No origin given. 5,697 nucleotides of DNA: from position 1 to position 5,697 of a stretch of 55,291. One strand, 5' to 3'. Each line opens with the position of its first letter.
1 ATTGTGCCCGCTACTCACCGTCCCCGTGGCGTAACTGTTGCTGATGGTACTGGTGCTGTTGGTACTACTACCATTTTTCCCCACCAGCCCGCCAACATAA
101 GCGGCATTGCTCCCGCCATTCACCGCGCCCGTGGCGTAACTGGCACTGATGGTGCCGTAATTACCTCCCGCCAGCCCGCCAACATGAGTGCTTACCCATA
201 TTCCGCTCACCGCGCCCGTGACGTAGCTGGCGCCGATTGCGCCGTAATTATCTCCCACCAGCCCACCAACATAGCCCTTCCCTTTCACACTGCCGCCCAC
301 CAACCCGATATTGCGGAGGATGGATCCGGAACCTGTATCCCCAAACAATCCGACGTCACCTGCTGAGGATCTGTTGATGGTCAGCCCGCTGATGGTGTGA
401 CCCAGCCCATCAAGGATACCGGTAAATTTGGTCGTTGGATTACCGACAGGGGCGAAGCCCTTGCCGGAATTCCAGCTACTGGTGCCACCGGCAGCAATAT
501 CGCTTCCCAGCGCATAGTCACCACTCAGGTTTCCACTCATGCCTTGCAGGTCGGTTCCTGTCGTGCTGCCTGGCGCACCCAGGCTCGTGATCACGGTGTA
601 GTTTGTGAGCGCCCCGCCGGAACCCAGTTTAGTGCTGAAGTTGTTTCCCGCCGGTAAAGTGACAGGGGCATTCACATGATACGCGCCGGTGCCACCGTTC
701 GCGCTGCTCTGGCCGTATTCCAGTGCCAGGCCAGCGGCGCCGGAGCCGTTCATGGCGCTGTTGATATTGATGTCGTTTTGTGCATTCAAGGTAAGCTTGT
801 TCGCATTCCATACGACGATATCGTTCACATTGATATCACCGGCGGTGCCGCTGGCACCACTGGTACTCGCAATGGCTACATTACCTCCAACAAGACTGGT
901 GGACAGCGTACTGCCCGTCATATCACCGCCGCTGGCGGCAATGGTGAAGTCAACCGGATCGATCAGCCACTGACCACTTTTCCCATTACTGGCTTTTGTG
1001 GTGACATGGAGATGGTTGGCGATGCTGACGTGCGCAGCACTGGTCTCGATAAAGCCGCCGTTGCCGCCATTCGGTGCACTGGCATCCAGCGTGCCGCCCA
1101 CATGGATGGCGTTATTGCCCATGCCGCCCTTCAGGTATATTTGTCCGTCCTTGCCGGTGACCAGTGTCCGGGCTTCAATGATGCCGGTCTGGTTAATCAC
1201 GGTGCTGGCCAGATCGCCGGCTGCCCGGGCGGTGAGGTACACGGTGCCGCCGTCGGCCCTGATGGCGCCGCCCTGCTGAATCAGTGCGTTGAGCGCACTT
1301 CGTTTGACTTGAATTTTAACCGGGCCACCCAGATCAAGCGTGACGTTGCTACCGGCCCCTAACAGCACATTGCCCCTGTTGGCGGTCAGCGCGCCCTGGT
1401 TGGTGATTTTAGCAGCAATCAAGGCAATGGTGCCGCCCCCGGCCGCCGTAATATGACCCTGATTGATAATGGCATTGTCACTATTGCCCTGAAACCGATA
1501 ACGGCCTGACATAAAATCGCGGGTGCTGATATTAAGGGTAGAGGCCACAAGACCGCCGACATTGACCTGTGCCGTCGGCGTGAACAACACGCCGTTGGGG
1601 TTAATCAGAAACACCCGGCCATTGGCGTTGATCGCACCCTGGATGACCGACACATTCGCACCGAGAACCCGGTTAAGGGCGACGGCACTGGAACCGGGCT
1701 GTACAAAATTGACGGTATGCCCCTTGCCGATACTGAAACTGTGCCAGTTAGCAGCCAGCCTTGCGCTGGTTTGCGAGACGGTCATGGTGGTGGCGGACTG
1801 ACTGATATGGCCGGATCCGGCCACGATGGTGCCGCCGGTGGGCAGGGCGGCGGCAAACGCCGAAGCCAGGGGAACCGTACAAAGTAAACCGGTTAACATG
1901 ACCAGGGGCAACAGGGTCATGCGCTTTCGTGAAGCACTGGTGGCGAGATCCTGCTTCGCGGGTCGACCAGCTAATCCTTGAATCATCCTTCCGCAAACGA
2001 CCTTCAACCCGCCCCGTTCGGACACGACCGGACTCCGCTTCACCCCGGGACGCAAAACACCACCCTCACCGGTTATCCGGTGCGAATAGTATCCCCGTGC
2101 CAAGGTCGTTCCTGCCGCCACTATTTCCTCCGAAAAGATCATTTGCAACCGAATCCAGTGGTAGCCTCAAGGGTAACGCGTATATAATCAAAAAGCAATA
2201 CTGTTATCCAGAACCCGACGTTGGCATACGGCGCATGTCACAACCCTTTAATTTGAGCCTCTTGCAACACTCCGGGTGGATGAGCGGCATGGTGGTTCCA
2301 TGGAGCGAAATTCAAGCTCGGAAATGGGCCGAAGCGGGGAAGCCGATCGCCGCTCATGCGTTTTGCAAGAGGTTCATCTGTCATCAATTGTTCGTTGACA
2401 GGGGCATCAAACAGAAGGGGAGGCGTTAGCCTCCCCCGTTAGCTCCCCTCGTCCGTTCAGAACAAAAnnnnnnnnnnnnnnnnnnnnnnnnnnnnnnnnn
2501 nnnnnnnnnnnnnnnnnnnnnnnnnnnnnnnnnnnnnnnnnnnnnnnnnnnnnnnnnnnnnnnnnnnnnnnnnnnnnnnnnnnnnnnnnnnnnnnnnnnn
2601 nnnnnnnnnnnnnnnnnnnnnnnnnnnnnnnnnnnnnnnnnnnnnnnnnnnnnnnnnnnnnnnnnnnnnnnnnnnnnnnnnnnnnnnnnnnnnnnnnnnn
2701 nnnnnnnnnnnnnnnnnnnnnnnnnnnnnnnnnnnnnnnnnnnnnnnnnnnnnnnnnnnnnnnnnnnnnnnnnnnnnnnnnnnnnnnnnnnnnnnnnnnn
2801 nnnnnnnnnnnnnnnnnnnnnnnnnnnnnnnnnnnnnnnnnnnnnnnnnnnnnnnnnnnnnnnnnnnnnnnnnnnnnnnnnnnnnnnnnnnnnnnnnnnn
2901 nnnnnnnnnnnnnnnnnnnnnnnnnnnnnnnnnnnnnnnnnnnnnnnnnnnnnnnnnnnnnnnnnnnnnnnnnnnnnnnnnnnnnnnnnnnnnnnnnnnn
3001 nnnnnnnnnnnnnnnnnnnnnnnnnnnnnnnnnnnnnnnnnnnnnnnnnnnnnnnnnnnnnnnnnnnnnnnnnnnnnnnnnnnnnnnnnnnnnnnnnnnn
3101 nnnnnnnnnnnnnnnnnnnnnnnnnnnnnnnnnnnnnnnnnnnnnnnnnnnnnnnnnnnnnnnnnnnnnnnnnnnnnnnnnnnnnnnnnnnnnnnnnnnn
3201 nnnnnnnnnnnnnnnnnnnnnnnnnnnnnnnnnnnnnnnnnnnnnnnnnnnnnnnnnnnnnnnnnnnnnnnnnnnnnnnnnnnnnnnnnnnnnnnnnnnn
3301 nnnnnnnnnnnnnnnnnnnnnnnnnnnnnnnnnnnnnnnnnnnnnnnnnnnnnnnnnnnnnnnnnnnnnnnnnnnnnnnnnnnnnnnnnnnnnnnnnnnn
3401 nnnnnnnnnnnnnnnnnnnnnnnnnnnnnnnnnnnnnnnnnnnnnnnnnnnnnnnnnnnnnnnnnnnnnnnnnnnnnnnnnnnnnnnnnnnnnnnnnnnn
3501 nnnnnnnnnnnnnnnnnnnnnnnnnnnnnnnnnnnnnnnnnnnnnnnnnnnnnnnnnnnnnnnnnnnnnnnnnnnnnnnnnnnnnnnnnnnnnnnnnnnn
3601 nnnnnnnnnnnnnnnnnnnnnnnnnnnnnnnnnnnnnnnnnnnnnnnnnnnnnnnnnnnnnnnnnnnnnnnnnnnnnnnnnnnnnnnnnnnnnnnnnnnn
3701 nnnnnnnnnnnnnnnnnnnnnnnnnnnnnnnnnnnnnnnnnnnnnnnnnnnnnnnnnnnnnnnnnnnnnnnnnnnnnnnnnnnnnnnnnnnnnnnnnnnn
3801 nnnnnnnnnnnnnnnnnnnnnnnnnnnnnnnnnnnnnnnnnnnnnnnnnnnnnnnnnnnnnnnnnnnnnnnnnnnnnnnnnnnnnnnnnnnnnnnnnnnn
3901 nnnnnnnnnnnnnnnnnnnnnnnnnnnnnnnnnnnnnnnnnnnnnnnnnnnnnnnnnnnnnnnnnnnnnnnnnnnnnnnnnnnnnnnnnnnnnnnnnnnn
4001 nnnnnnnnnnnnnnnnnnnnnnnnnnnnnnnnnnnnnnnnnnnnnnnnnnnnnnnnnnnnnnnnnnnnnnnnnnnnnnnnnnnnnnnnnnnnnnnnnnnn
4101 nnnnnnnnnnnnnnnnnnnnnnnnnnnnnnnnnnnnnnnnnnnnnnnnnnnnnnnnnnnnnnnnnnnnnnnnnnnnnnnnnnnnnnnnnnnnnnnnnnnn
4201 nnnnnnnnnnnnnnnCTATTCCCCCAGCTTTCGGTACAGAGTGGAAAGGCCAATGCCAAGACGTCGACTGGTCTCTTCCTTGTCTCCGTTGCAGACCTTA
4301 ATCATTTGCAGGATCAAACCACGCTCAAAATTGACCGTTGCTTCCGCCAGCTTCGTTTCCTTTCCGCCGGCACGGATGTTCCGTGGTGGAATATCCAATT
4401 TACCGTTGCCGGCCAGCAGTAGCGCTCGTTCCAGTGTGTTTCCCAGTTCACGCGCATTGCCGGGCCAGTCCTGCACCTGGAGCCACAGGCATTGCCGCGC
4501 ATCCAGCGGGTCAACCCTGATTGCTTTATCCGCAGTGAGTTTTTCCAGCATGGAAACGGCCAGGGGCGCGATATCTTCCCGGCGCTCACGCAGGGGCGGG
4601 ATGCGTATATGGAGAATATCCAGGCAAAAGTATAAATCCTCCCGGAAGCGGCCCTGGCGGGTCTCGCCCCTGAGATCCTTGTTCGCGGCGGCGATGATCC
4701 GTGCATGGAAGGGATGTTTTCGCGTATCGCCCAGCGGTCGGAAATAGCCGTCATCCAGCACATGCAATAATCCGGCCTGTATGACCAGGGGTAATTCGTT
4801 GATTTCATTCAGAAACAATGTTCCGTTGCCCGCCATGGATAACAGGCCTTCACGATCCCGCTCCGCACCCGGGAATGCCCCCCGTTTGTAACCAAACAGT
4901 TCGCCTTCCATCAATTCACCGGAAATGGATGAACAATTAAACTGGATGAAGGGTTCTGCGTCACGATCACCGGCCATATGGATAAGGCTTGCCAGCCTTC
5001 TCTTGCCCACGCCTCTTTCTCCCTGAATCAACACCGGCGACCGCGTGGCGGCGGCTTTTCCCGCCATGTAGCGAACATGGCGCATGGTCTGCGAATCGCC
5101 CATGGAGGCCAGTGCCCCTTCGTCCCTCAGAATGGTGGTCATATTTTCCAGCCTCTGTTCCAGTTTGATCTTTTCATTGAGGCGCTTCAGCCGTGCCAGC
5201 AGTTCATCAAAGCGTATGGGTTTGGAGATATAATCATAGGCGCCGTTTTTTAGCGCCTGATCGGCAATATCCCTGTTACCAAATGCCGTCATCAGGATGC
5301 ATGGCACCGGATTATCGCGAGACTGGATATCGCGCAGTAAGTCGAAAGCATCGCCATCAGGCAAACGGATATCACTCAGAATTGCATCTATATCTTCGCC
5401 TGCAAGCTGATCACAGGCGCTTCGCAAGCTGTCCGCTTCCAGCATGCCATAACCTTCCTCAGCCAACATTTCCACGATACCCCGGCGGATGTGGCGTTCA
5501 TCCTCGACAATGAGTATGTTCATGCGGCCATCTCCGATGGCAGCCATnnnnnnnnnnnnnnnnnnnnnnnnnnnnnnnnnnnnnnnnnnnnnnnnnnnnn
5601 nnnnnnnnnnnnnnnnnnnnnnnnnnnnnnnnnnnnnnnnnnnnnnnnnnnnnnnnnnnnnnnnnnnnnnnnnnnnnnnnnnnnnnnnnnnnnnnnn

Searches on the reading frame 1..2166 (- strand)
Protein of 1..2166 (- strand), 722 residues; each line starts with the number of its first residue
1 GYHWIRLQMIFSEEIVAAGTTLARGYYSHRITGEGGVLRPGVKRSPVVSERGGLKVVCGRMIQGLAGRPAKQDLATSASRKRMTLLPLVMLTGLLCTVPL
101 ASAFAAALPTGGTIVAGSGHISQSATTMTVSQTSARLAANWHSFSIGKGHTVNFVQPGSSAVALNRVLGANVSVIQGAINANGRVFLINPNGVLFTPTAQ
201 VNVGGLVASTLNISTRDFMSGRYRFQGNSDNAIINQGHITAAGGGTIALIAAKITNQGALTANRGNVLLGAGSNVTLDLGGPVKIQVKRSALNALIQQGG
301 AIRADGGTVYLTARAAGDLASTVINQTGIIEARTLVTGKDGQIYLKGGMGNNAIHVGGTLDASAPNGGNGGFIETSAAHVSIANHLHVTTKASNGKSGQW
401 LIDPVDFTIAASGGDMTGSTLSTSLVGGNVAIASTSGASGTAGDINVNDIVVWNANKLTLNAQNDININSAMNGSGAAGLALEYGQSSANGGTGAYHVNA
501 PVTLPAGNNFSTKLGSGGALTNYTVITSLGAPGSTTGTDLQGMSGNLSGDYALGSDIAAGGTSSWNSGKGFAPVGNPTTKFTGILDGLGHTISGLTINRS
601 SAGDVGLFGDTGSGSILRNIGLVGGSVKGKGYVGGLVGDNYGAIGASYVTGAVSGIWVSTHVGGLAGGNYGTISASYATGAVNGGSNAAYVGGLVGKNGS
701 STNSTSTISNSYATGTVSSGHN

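Call 57: search_protein_families(library=pfam, proteins=[window:1-2166:-], max_evalue=0.001)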
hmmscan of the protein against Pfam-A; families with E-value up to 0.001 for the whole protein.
window:1-2166:- (722 aa): 2 families
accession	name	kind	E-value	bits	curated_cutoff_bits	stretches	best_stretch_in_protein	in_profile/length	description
PF05860.19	TPS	-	6e-38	131.6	33.5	1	108-348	4-240/252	TPS secretion domain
PF07581.17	Glug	-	0.00013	22.6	20.5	1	688-718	2-28/28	The GLUG motif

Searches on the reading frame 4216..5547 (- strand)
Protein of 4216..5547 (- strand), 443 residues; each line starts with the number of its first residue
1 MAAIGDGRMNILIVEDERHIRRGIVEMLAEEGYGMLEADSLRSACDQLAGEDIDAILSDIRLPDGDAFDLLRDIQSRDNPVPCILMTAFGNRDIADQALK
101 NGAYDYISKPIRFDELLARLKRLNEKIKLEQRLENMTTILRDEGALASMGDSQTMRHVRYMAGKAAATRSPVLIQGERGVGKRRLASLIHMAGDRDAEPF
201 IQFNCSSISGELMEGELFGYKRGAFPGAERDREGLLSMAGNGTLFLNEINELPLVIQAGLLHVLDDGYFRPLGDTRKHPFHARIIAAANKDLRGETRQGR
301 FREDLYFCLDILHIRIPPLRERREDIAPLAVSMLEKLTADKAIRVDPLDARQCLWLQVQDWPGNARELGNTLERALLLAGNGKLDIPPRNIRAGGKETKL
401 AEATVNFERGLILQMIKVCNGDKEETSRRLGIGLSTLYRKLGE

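Call 19: search_protein_families(library=pfam, proteins=[window:4216-5547:-], max_evalue=0.001)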
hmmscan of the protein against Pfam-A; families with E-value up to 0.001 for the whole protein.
window:4216-5547:- (443 aa): 6 families
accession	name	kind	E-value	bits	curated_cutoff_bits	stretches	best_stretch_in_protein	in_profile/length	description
PF00158.32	Sigma54_activat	-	2.4e-54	184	20.2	1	149-314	2-167/168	Sigma-54 interaction domain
PF00072.30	Response_reg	-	3.1e-26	92.1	30.2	1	11-120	1-110/111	Response regulator receiver domain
PF14532.12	Sigma54_activ_2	-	3.3e-16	60.2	25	1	150-319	2-138/138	Sigma-54 interaction domain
PF25601.1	AAA_lid_14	-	6.4e-14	52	27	1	320-385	1-66/87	AAA+ ATPase lid domain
PF02954.25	HTH_8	-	7.6e-09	35.6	22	1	407-442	5-40/42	Bacterial regulatory protein, Fis family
PF07728.20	AAA_5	-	6.3e-05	23.4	22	1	171-291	1-124/139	AAA domain (dynein-related subfamily)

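Call 61: search_protein_families(library=ncbifam, proteins=[window:4216-5547:-], max_evalue=0.01)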
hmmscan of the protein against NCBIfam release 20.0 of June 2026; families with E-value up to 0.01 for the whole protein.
window:4216-5547:- (443 aa): 115 families (the best 25 are shown)
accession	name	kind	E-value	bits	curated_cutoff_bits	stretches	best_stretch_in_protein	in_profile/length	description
TIGR01818.1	ntrC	equivalog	3.3e-92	309.7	558.6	1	11-381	1-369/463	nitrogen regulation protein NR(I)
NF008469.0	PRK11361.1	equivalog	2.3e-89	300.2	714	1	9-441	5-451/461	acetoacetate metabolism transcriptional regulator AtoC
NF051870.1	NAssimRespRegNtrX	equivalog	1.5e-83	281.2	600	1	9-441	2-447/452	nitrogen assimilation response regulator NtrX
NF008176.1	PRK10923.1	equivalog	7.1e-78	262.3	620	2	10-374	5-366/469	nitrogen regulation protein NR(I)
NF041946.1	LuxO_transreg_Vib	equivalog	2.3e-77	260.8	800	1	43-383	31-370/463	quorum-sensing sigma-54 dependent transcriptional regulator LuxO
TIGR02915.1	PEP_resp_reg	equivalog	1.5e-73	248.2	502.6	1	11-439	1-437/445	PEP-CTERM-box response regulator transcription factor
NF041552.1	TF_PrdR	equivalog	1.9e-73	247.7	795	1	115-441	239-573/577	sigma-54 dependent transcriptional regulator PrdR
NF007689.0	PRK10365.1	equivalog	5.2e-73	246.3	760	1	7-441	4-439/441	sigma-54-dependent response regulator transcription factor ZraR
NF038308.1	RNA_repair_RtcR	equivalog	4.4e-71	240.3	650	1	151-385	185-428/530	RNA repair transcriptional activator RtcR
NF003451.0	PRK05022.1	equivalog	4e-70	237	476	1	120-383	165-427/512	nitric oxide reductase transcriptional regulator NorR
NF049963.1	RespRegFlgRCampy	domain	1e-68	232.2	750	1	9-440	1-423/429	fla regulon two-component system response regulator FlgR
NF011695.0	PRK15115.1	equivalog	1.4e-68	231.7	763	1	10-440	8-432/445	two-component system response regulator GlrR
TIGR01817.1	nifA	equivalog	1.5e-67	228.6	528.85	1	107-384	152-433/534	nif-specific transcriptional activator NifA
NF050807.1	TransRegFlbDCaul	equivalog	6.2e-65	219.8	750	1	26-392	18-362/454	sigma-54-dependent transcriptional regulator FlbD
NF011953.0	PRK15424.1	equivalog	1.4e-63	215.3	703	1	93-441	167-531/538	propionate catabolism operon regulatory protein PrpR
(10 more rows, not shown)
